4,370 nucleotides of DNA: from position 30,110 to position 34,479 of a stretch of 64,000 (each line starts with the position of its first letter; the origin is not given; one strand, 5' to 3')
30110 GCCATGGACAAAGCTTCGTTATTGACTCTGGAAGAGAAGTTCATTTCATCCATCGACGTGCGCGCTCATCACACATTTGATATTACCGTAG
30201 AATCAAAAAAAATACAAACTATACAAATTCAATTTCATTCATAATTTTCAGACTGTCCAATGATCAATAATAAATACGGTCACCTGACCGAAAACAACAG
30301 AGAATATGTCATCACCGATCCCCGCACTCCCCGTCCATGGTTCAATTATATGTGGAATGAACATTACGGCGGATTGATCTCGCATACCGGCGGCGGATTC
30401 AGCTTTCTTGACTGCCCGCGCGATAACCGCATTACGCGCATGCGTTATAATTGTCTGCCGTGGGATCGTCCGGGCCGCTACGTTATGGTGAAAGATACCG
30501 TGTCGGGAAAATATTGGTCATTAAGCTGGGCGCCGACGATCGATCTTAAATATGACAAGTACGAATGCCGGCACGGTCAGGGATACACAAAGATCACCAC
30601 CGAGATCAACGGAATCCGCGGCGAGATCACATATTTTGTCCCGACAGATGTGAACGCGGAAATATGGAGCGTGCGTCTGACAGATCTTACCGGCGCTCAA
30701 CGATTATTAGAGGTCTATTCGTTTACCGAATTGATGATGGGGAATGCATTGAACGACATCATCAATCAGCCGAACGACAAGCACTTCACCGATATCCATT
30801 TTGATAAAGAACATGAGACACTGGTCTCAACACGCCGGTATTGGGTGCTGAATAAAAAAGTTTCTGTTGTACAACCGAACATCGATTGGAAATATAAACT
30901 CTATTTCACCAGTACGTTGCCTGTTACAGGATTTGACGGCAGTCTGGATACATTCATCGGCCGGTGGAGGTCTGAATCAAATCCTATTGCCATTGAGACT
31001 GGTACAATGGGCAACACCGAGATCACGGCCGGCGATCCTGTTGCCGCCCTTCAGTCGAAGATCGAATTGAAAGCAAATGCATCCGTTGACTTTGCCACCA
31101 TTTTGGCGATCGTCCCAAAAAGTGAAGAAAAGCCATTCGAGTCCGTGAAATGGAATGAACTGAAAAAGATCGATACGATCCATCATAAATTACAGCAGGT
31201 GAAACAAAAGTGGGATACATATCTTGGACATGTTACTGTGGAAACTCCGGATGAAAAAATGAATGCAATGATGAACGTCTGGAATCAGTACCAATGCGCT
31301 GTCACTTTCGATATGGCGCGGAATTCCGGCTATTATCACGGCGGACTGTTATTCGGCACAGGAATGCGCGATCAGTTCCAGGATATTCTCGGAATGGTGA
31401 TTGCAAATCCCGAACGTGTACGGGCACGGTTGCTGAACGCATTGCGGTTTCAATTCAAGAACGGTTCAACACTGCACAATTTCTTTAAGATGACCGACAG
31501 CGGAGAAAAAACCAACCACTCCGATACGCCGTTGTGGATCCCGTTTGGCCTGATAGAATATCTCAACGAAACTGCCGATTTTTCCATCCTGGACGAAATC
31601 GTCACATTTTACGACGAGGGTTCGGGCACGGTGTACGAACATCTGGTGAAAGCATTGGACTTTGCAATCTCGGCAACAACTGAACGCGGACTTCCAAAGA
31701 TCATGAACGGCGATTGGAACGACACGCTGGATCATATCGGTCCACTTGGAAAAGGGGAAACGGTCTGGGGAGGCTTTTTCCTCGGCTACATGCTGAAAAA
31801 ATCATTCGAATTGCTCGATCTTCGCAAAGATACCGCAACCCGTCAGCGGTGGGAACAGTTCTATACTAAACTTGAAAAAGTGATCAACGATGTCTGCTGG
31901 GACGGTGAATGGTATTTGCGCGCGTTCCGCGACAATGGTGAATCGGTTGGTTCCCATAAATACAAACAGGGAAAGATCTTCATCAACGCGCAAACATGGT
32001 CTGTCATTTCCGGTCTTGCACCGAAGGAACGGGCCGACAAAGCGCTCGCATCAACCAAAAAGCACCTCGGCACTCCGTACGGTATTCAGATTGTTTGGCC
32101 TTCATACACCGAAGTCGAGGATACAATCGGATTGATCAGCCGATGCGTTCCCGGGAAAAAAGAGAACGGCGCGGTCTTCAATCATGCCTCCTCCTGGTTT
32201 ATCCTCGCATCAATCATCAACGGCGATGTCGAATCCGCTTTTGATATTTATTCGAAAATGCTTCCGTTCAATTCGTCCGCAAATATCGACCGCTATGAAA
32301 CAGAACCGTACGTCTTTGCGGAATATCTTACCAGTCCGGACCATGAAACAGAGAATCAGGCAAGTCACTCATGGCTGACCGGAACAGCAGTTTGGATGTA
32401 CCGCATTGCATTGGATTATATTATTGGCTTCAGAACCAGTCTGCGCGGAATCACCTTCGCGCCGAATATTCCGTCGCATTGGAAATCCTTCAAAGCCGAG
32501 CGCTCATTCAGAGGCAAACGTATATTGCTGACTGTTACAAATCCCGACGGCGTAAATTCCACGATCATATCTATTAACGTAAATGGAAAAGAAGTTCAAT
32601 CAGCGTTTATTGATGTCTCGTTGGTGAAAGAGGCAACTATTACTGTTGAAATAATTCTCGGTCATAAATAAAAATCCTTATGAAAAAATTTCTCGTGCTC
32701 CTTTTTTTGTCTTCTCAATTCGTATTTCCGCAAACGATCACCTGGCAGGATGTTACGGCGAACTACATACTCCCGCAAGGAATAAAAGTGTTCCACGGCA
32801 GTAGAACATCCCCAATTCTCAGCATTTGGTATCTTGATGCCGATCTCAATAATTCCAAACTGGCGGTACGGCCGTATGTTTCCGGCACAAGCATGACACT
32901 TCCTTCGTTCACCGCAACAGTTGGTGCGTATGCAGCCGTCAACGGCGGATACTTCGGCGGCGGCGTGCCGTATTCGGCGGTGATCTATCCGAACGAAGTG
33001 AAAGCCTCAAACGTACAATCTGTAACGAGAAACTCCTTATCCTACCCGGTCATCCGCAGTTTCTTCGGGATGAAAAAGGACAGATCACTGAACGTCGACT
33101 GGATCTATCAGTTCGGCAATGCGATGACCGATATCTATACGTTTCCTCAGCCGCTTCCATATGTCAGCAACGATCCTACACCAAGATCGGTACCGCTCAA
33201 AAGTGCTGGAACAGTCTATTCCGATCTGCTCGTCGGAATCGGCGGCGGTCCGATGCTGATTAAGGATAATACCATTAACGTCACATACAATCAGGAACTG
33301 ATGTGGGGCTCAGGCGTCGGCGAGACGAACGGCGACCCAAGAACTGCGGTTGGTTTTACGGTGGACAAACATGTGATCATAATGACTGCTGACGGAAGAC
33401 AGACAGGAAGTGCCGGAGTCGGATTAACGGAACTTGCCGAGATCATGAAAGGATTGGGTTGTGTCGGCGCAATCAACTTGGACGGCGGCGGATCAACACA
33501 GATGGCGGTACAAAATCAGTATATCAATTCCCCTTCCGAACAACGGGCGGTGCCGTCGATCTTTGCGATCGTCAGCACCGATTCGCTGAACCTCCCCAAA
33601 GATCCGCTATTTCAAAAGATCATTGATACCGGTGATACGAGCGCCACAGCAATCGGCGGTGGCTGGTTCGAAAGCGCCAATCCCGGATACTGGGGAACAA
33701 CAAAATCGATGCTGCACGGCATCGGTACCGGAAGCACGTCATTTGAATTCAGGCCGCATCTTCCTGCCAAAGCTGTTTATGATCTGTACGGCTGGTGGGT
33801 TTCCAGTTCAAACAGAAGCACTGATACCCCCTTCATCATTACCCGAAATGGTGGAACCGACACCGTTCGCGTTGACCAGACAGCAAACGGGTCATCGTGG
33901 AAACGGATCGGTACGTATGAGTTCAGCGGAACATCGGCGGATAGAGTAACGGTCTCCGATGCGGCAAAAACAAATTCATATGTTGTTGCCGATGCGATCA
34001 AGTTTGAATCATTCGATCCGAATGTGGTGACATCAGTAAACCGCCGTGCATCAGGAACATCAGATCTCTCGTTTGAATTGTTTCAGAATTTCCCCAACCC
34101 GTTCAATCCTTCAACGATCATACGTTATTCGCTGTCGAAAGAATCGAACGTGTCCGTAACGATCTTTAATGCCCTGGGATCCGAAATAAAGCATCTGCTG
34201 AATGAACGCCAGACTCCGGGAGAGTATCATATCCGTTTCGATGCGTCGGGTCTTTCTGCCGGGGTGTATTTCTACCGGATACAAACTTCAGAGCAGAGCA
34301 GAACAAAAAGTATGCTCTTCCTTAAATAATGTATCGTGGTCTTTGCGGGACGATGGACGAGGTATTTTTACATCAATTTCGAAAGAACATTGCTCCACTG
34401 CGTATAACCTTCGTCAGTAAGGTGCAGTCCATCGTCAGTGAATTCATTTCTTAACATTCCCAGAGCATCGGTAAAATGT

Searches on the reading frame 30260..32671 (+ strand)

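Call 23: search_protein_families(library=pfam, proteins=[window:30260-32671:+], max_evalue=0.001)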
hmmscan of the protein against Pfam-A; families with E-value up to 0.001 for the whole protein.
window:30260-32671:+ (803 aa): 3 families
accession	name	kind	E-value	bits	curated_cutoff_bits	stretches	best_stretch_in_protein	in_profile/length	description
PF17167.11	Glyco_hydro_94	-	1.6e-117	393.2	27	1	318-723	2-420/420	Glycosyl hydrolase 94 superfamily, catalytic domain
PF06165.18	GH94_b-supersand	-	3e-72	243.5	23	1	24-282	1-250/251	Glycosyl hydrolase 94, supersandwich domain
PF03633.20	Glyco_hydro_65C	-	8.8e-05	22.6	22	1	730-780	7-61/62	Glycosyl hydrolase family 65, C-terminal domain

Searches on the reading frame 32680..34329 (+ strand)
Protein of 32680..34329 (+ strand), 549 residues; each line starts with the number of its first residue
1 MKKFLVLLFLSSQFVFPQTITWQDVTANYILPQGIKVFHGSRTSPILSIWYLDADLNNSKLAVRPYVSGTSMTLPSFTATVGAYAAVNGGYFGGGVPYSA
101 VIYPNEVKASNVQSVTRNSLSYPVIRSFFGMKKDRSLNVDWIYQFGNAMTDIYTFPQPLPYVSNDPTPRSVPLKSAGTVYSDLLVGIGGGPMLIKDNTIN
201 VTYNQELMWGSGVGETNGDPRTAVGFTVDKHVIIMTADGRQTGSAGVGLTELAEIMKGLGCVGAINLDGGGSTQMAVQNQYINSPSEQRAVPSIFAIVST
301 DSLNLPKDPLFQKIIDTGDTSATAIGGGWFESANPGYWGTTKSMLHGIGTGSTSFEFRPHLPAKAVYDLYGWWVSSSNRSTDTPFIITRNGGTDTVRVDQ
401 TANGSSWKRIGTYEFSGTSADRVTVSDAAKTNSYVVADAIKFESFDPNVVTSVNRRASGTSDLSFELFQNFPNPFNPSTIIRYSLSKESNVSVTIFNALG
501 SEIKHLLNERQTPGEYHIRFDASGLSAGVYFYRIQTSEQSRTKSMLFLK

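Call 23: search_protein_families(library=pfam, proteins=[window:32680-34329:+], max_evalue=0.001)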
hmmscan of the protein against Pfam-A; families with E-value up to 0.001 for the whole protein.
window:32680-34329:+ (549 aa): 4 families
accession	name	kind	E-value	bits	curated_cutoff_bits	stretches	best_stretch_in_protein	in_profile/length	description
PF09992.14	NAGPA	-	1.5e-29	103.8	25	1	82-297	2-168/169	Phosphodiester glycosidase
PF25275.1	Golvesin_C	-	3e-29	102.2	31.6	1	314-443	2-131/132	Golvesin C-terminal domain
PF18962.6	Por_Secre_tail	-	2.3e-10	41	27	1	471-543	2-71/75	Secretion system C-terminal sorting domain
PF13585.12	CHU_C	-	0.00086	19.8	27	0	486-543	24-79/86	CHU_C Type IX secretion signal domain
